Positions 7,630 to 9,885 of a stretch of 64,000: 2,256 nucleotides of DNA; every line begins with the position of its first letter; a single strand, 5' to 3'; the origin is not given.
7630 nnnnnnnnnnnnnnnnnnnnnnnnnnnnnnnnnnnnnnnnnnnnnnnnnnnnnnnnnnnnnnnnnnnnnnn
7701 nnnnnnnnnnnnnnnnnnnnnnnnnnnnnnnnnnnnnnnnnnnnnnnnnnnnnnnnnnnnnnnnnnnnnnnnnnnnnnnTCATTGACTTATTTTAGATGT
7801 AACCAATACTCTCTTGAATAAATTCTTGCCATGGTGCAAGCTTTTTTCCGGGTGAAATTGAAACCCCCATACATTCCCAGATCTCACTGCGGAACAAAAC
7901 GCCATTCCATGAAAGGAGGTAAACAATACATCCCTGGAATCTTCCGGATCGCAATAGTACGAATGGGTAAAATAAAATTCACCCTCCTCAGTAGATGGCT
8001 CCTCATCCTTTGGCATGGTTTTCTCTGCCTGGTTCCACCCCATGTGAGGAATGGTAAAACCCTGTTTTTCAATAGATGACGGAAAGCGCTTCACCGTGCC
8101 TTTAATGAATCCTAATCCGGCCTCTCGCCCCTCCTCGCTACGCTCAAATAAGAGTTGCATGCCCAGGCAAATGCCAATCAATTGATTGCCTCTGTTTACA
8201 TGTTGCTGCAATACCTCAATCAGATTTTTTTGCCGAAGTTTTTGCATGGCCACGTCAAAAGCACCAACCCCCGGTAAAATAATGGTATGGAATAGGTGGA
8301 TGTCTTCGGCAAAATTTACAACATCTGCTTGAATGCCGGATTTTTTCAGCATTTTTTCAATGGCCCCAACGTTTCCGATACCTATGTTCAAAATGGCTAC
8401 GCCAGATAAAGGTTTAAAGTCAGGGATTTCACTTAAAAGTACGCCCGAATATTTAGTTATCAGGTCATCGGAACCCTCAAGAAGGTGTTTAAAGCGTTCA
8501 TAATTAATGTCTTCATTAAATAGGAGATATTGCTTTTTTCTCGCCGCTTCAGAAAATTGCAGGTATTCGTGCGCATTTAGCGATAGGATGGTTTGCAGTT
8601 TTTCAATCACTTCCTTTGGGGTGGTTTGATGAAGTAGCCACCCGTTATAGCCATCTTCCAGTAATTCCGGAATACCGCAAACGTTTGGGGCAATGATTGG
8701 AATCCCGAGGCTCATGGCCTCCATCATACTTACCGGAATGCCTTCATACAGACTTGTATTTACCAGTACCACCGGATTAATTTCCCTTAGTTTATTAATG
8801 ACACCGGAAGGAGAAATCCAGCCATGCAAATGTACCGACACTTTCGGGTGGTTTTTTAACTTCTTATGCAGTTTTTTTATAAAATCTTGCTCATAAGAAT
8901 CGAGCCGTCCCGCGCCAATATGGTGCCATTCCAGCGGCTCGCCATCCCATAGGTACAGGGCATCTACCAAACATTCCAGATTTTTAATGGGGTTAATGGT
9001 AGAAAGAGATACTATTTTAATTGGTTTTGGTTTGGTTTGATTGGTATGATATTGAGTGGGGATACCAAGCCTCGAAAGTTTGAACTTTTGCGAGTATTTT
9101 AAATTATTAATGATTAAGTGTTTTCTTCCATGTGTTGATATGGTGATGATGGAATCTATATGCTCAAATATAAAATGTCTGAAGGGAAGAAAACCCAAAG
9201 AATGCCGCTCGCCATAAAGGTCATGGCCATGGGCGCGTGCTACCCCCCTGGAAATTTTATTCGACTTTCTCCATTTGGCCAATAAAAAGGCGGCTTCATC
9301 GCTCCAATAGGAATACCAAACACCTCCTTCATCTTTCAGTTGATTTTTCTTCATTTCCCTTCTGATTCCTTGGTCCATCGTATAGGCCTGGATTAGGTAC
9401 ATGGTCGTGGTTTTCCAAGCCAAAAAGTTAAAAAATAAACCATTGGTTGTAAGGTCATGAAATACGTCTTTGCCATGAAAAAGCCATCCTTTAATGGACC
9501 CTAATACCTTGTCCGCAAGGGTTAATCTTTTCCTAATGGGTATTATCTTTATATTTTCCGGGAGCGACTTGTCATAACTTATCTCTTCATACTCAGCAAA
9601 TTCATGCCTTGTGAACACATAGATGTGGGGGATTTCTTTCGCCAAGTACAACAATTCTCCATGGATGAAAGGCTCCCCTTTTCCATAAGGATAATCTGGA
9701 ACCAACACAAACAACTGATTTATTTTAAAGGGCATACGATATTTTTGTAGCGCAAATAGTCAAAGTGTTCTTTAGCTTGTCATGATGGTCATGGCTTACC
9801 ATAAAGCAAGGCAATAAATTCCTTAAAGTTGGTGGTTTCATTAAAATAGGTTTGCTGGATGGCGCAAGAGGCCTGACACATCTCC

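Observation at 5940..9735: Acetamidino-sugar (WbuXYZ-type) module in which the HisH glutaminase is fused to a GT4 glycosyltransferase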

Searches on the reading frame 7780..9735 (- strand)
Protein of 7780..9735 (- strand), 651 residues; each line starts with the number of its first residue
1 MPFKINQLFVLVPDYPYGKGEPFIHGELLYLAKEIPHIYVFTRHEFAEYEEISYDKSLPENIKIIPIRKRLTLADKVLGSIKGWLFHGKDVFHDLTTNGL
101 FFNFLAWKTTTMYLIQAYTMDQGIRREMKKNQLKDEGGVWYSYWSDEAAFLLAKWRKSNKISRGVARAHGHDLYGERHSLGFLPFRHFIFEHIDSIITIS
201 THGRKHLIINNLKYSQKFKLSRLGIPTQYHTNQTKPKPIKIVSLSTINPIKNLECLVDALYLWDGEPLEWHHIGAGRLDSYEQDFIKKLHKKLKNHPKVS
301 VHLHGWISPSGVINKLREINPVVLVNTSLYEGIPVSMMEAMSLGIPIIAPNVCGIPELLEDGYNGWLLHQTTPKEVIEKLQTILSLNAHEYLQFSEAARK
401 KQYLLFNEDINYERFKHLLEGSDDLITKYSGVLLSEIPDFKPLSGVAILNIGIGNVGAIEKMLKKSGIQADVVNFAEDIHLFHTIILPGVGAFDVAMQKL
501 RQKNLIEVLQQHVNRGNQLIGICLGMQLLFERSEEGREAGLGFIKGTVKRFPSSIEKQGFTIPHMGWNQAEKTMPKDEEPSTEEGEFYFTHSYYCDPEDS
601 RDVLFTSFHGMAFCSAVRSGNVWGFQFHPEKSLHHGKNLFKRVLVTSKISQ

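Call 7: search_protein_families(library=pfam, proteins=[window:7780-9735:-], max_evalue=0.01)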
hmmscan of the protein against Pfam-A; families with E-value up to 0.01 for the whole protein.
window:7780-9735:- (651 aa): 6 families
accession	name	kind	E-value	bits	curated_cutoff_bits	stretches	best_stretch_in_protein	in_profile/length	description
PF00534.26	Glycos_transf_1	-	8.5e-20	71.4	26.4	1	233-400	10-171/172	Glycosyl transferases group 1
PF13692.12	Glyco_trans_1_4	-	3.1e-17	63.6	27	1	240-385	3-141/142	Glycosyl transferases group 1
PF00117.34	GATase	-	3.9e-15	56.5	22.8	1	448-640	2-183/190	Glutamine amidotransferase class-I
PF01174.25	SNO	-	3.7e-05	24.1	27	1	455-550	7-102/188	SNO glutamine amidotransferase family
PF07685.20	GATase_3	-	6.8e-05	23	27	1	467-540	24-101/196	CobB/CobQ-like glutamine amidotransferase domain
PF13524.12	Glyco_trans_1_2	-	0.003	18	25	1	300-400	28-127/144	Glycosyl transferase-like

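Call 8: search_protein_families(library=ncbifam, proteins=[window:7780-9735:-], max_evalue=0.01)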
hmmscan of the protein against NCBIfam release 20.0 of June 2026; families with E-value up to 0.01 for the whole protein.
window:7780-9735:- (651 aa): 34 families (the best 25 are shown)
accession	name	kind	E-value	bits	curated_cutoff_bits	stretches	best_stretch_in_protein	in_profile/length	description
TIGR01855.1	IMP_synth_hisH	equivalog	7.9e-57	192.3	105.4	1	446-644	1-196/198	imidazole glycerol phosphate synthase subunit HisH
NF010608.0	PRK14004.1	equivalog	9.2e-35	120.2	216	1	446-642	2-205/210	imidazole glycerol phosphate synthase subunit HisH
NF041876.1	EPS_EpsE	equivalog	8.3e-21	74.7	400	1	228-405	205-379/389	exopolysaccharide biosynthesis GT4 family glycosyltransferase EpsE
NF007396.0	PRK09922.1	equivalog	6.7e-15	54.8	385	1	248-389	194-329/361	lipopolysaccharide 1,6-galactosyltransferase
TIGR04005.1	wcaL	equivalog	7.2e-14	51.5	537.6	1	186-419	168-403/406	colanic acid biosynthesis glycosyltransferase WcaL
TIGR03088.1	stp2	hypoth_equivalog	5.2e-12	45.5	409.05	1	323-406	275-357/374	TIGR03088 family PEP-CTERM/XrtA system glycosyltransferase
NF038229.1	Glyco4_Geo_Pelo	equivalog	2.2e-10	40.1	400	1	239-384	162-299/338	GPMC system family 4 glycosyltransferase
TIGR03999.1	thiol_BshA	equivalog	2.7e-10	39.7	273.7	1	317-416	270-367/375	N-acetyl-alpha-D-glucosaminyl L-malate synthase BshA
NF038295.1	EPS_HpsP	equivalog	9.7e-10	38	550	1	224-390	196-355/388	hormogonium polysaccharide biosynthesis glycosyltransferase HpsP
NF047880.1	glyco_SdgA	exception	4.6e-09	35.4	800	1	295-401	368-470/488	serine-aspartate repeat adhesin O-glycosyltransferase SdgA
NF001989.1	PRK00784.1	equivalog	8e-09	34.7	273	1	452-534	257-339/480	cobyric acid synthase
TIGR03800.1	PLP_synth_Pdx2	equivalog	7.5e-08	32.5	105.55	1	454-550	9-104/184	pyridoxal 5'-phosphate synthase glutaminase subunit PdxT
NF046085.1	XrtY_assoc_Gly1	equivalog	7.8e-08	31.6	400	1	208-411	186-373/387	XrtY-associated glycosyltransferase XYAG1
NF047684.1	TeichurnBiosyTuaC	equivalog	1.8e-07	30.5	550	1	291-388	260-356/391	teichuronic acid biosynthesis protein TuaC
TIGR02149.1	glgA_Coryne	subfamily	1e-06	28.1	302.4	1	304-372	266-335/391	glycogen synthase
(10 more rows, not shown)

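Call 11: find_homologous_proteins(query=window:7780-9735:-, max_evalue=1e-10)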
Query window:7780-9735:- (651 aa): 174 proteins with E <= 1e-10 among 8000 candidates; the best 120 are listed.
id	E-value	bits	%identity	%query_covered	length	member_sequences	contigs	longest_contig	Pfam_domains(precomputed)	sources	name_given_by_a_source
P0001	0.0e+0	1449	95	100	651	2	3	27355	PF00534.27,PF00117.35,PF13692.13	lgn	-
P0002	0.0e+0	1021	66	100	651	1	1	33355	PF00534.27,PF00117.35,PF07685.21,PF01174.26,PF13692.13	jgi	jgi:imidazole glycerol phosphate synthase glutamine amidotransferase subunit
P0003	2.4e-230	785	52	100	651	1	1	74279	PF00534.27,PF00117.35,PF07685.21,PF01174.26,PF13692.13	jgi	-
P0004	1.4e-150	521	41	98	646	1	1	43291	PF00534.27,PF00117.35,PF13692.13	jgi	jgi:imidazole glycerol-phosphate synthase subunit HisH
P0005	2.8e-147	510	41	99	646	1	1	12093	PF00534.27,PF00117.35,PF13692.13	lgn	-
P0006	1.8e-141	491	38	98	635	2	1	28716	PF00534.27,PF00117.35,PF13692.13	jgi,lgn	jgi:glutamine amidotransferase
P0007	2.0e-134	468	38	98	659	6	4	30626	PF00534.27,PF00117.35,PF07685.21,PF13692.13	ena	-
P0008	1.5e-125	438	36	98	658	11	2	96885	PF00534.27,PF00117.35,PF07685.21,PF13692.13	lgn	-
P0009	1.0e-111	393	44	64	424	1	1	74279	PF00534.27,PF13692.13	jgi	-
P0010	1.2e-99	353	43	60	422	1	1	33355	PF00534.27,PF13692.13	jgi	jgi:colanic acid/amylovoran biosynthesis glycosyltransferase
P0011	1.0e-93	333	40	65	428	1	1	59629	PF00534.27,PF13692.13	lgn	-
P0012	6.1e-90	321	39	64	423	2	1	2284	PF00534.27,PF13692.13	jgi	jgi:glycosyltransferase involved in cell wall biosynthesis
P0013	1.8e-83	300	35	65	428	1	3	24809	PF00534.27,PF13692.13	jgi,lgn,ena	-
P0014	1.3e-80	290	37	64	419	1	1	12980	PF00534.27,PF13692.13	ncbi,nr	ncbi:MAG: glycosyltransferase [Flavobacteriales bacterium]|nr:glycosyltransferase [Flavobacteriales 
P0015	1.4e-79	287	36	64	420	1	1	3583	PF00534.27,PF13692.13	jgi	-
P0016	1.9e-78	283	36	63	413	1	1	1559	PF00534.27,PF13692.13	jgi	jgi:glycosyltransferase involved in cell wall biosynthesis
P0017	3.3e-77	279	38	62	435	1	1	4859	PF00534.27,PF13692.13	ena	-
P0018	2.1e-76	276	34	64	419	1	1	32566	PF00534.27,PF13692.13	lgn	-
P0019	3.0e-76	276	37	64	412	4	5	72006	PF00534.27,PF13692.13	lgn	-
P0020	4.1e-73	265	36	64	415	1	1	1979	PF00534.27,PF13692.13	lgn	-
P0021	3.3e-71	259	34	64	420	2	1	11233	PF00534.27,PF13692.13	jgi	jgi:colanic acid/amylovoran biosynthesis glycosyltransferase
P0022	7.3e-69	251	36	64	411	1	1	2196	PF00534.27,PF13692.13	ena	-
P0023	4.1e-54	202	34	64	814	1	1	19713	PF00534.27,PF13692.13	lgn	-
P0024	2.7e-52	196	33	63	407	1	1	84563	PF00534.27,PF13692.13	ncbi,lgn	-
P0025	6.8e-51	192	33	64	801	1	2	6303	PF00534.27,PF13692.13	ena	-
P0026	9.6e-51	191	33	64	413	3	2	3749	PF00534.27,PF13524.13,PF13692.13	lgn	-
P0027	1.7e-50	191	31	64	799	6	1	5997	PF00534.27,PF13692.13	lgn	-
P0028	1.5e-46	177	30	64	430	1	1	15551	PF00534.27,PF13692.13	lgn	-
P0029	8.4e-45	172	32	63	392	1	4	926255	PF00534.27,PF13692.13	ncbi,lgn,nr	ncbi:MAG: glycosyltransferase [Chitinophagales bacterium]|nr:glycosyltransferase [Bacteroidota bacte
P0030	1.9e-44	171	31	63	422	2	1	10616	PF00534.27,PF13692.13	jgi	jgi:colanic acid/amylovoran biosynthesis glycosyltransferase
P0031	2.9e-44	170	31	63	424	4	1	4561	PF00534.27,PF13692.13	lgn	-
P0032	1.5e-43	168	30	64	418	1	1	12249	PF00534.27,PF13692.13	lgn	-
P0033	1.8e-43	167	29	64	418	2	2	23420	PF00534.27,PF13692.13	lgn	-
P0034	3.0e-43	167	31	55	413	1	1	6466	PF00534.27,PF13692.13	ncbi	-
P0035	3.4e-43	166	30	64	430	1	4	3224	PF00534.27,PF13524.13,PF13692.13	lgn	-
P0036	3.4e-43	166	28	63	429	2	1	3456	PF00534.27,PF13692.13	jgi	-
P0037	8.9e-43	165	31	63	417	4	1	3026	PF00534.27,PF13692.13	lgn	-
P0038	1.3e-42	164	30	63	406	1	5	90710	PF00534.27,PF13524.13,PF13692.13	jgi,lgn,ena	-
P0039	1.3e-42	164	29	64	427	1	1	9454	PF00534.27,PF13692.13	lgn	-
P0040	1.4e-42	164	28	63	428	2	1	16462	PF00534.27,PF13692.13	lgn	-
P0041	1.6e-42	164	28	63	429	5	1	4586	PF00534.27,PF13692.13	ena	-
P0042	1.0e-41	162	31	64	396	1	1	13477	PF00534.27,PF13692.13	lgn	-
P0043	1.8e-41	161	29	63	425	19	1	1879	PF00534.27,PF13692.13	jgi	jgi:glycosyltransferase involved in cell wall biosynthesis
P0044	4.0e-41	160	30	63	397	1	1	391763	PF00534.27,PF13692.13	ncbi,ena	-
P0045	4.0e-41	160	30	63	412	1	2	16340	PF00534.27,PF13692.13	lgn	-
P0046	4.2e-41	159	28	63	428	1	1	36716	PF00534.27,PF13692.13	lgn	-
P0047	4.6e-41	159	31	63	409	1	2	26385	PF00534.27,PF13692.13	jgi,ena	jgi:glycosyltransferase involved in cell wall biosynthesis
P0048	6.7e-41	159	30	64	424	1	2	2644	PF00534.27,PF13692.13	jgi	jgi:glycosyltransferase involved in cell wall biosynthesis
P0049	1.0e-40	158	30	64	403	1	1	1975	PF00534.27,PF13692.13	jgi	jgi:glycosyltransferase involved in cell wall biosynthesis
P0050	1.6e-40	158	29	63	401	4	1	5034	PF00534.27,PF13692.13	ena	-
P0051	2.5e-40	157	35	44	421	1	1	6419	PF00534.27,PF13692.13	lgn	-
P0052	2.8e-40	157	30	63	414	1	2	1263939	PF00534.27,PF13692.13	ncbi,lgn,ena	-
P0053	3.5e-40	156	30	63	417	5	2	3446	PF00534.27,PF13692.13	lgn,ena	-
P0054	3.5e-40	156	36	43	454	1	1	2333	PF00534.27,PF13692.13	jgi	-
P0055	6.2e-40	156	31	64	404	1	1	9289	PF00534.27,PF13692.13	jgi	jgi:glycosyltransferase involved in cell wall biosynthesis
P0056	6.5e-40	156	34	43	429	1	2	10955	PF00534.27,PF13692.13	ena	-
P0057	1.6e-39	154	29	63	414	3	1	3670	PF00534.27,PF13692.13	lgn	-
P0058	4.5e-39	153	34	47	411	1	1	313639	PF00534.27,PF13692.13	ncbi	-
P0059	4.5e-39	153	30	65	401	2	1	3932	PF00534.27,PF13692.13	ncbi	-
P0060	6.1e-39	152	29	59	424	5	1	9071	PF00534.27,PF13692.13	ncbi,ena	-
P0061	1.2e-38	151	27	64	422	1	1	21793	PF00534.27,PF13692.13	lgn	-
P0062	1.6e-38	151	30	63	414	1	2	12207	PF00534.27,PF13692.13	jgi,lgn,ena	-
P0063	1.8e-38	151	30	64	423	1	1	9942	PF00534.27,PF13692.13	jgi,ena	-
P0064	1.8e-38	151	28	58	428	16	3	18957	PF00534.27,PF13692.13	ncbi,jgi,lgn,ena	jgi:glycosyltransferase involved in cell wall biosynthesis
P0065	2.8e-38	150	28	66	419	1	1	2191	PF00534.27,PF13692.13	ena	-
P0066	3.1e-38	150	32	62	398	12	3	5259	PF00534.27,PF13692.13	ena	-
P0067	1.2e-37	148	28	64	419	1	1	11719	PF00534.27,PF13692.13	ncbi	-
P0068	1.4e-37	148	29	64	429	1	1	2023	PF00534.27,PF13692.13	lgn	-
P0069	1.6e-37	148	30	60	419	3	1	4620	PF00534.27,PF13692.13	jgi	-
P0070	2.2e-37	147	28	64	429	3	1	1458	PF00534.27,PF13692.13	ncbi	-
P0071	2.7e-37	147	30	58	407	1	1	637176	PF00534.27,PF13692.13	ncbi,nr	ncbi:MAG: glycosyltransferase [Bacteroidales bacterium]|nr:glycosyltransferase [Bacteroidales bacter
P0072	2.7e-37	147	27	64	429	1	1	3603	PF00534.27,PF13692.13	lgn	-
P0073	3.0e-37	147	30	63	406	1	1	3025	PF00534.27,PF13692.13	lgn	-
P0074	5.6e-37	146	30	63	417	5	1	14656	PF00534.27,PF13692.13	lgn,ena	-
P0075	7.6e-37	145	32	63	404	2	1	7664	PF00534.27,PF13692.13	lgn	-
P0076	1.1e-36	145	33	54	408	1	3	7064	PF00534.27,PF13692.13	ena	-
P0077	1.6e-36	144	29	63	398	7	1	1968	PF00534.27,PF13692.13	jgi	jgi:colanic acid/amylovoran biosynthesis glycosyltransferase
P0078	5.1e-36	143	34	46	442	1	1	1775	PF00534.27,PF13692.13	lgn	-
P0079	6.1e-36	142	29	63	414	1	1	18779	PF00534.27,PF13692.13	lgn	-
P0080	8.0e-36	142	26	62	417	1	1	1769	PF00534.27,PF13692.13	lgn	-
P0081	1.4e-35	141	29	63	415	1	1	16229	PF00534.27,PF13692.13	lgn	-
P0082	1.5e-35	141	28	63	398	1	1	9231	PF00534.27,PF13692.13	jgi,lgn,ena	-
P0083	2.1e-35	141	32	61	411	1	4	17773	PF00534.27,PF13692.13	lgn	-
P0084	2.7e-35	140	28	64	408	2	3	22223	PF00534.27,PF13692.13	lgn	-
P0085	3.0e-35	140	28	65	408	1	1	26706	PF00534.27,PF13692.13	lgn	-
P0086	6.6e-35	139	30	63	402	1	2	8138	PF00534.27,PF13692.13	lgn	-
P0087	6.8e-35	139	30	63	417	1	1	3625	PF00534.27,PF13692.13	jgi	jgi:glycosyltransferase involved in cell wall biosynthesis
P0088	8.0e-35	139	30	65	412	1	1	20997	PF00534.27,PF13692.13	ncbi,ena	-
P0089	1.2e-34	138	29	63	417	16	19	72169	PF00534.27,PF13692.13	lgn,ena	-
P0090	1.6e-34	138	29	63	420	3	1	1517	PF00534.27,PF13692.13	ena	-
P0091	2.0e-34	137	35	44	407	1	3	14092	PF00534.27,PF13692.13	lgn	-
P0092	2.2e-34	137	29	63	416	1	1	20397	PF00534.27,PF13692.13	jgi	jgi:colanic acid/amylovoran biosynthesis glycosyltransferase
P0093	3.5e-34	137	26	64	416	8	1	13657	PF00534.27,PF13692.13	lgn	-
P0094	1.5e-33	135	32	47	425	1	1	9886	PF00534.27,PF13692.13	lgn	-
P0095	1.7e-33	134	32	48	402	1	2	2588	PF00534.27,PF13439.13,PF13692.13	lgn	-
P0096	3.1e-33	133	29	64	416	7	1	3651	PF00534.27,PF13692.13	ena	-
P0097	3.5e-33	133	29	64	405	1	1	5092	PF00534.27,PF13692.13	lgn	-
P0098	4.5e-33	133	32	45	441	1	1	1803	PF00534.27,PF13692.13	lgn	-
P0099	7.2e-33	132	30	57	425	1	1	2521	PF00534.27,PF13692.13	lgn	-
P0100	7.5e-33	132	28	66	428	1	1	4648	PF00534.27,PF13692.13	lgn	-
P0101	8.0e-33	132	29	64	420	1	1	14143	PF00534.27,PF13692.13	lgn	-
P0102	1.2e-32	132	31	65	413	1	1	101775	PF00534.27,PF13692.13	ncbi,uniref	ncbi:glycosyltransferase [Carboxylicivirga taeanensis]|uniref:glycosyltransferase n=1 Tax=Carboxylic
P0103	1.6e-32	131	27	63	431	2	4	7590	PF00534.27,PF13692.13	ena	-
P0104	2.3e-32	131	30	58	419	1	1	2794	PF00534.27,PF13692.13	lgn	-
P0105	5.2e-32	129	30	57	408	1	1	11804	PF00534.27,PF13692.13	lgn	-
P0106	5.9e-32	129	29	61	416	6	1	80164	PF00534.27,PF13692.13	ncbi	-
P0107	2.0e-31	127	29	63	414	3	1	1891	PF00534.27,PF13692.13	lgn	-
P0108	2.6e-31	127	30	56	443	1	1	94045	PF00534.27,PF13692.13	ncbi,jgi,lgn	-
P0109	3.0e-31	127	30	59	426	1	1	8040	PF00534.27,PF13692.13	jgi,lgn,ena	jgi:glycosyltransferase involved in cell wall biosynthesis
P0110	3.1e-31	127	27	63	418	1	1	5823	PF00534.27,PF13692.13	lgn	-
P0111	3.8e-31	127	29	63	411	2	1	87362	PF00534.27,PF13692.13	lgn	-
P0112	3.9e-31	127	29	63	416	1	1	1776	PF00534.27,PF13692.13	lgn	-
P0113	5.2e-31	126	29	55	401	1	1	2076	PF00534.27,PF13692.13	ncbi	-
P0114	8.0e-31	126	27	63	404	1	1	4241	PF00534.27,PF13692.13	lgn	-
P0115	1.0e-30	125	35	43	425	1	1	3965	PF00534.27,PF13692.13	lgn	-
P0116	2.0e-30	124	32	45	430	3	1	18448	PF00534.27,PF13692.13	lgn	-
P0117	2.1e-30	124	30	43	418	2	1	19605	PF00534.27,PF13692.13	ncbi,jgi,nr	ncbi:MAG TPA: glycosyltransferase [Bacteroidia bacterium]|nr:glycosyltransferase [Bacteroidia bacter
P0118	3.4e-30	123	34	46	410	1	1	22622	PF00534.27,PF13692.13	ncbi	-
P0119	9.3e-30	122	28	63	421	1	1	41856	PF00534.27,PF13692.13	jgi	jgi:glycosyltransferase involved in cell wall biosynthesis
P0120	1.1e-29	122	27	64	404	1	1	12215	PF00534.27,PF13524.13,PF13692.13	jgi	jgi:colanic acid/amylovoran biosynthesis glycosyltransferase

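Call 13: find_encoding_contigs(protein=P0003, flank=10000, max_places=2)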
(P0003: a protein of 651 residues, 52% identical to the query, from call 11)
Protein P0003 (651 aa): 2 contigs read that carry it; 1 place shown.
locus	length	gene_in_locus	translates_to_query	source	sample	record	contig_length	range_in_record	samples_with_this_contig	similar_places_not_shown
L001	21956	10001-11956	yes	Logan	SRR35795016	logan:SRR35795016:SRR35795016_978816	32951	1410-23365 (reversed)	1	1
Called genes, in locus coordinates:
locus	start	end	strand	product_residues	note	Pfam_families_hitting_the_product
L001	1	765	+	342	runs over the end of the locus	-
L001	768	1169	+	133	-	PF01575:MaoC_dehydratas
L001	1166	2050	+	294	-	PF25247:LbH_GLGC (faint), PF24894:Hexapep_GlmU (faint), PF25087:GMPPB_C (faint), PF00132:Hexapep, PF25084:LbH_EIF2B, PF00132:Hexapep, PF14602:Hexapep_2 (weak)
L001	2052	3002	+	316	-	PF00535:Glycos_transf_2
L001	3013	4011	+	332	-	PF00106:adh_short, PF01073:3Beta_HSD, PF01370:Epimerase, PF02719:Polysacc_synt_2, PF04321:RmlD_sub_bind, PF05368:NmrA, PF07993:NAD_binding_4, PF13460:NAD_binding_10, +1 more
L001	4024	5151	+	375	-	PF01041:DegT_DnrJ_EryC1, PF00155:Aminotran_1_2, PF00266:Aminotran_5, PF01053:Cys_Met_Meta_PP (weak)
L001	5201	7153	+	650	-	-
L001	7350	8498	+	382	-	PF13439:Glyco_transf_4, PF13579:Glyco_trans_4_4 (weak), PF20706:GT4-conflict (weak), PF00534:Glycos_transf_1, PF13692:Glyco_trans_1_4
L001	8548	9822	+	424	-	PF00534:Glycos_transf_1, PF13692:Glyco_trans_1_4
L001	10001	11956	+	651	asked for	PF00534:Glycos_transf_1, PF13692:Glyco_trans_1_4, PF00117:GATase, PF01174:SNO (weak), PF07685:GATase_3 (weak)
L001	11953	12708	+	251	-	PF00977:His_biosynth, PF01207:Dus (faint)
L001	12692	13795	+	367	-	-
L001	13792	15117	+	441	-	-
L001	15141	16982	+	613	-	PF13522:GATase_6, PF13537:GATase_7, PF00733:Asn_synthase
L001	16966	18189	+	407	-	PF13439:Glyco_transf_4, PF13579:Glyco_trans_4_4, PF00534:Glycos_transf_1, PF13692:Glyco_trans_1_4 (weak)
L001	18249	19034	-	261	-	PF13489:Methyltransf_23, PF13847:Methyltransf_31, PF08241:Methyltransf_11, PF08242:Methyltransf_12 (weak), PF13649:Methyltransf_25, PF03141:Methyltransf_29 (weak)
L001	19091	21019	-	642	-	-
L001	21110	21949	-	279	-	PF01531:Glyco_transf_11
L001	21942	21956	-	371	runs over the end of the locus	PF01370:Epimerase, PF02719:Polysacc_synt_2 (weak), PF04321:RmlD_sub_bind, PF16363:GDP_Man_Dehyd, PF07993:NAD_binding_4, PF01370:Epimerase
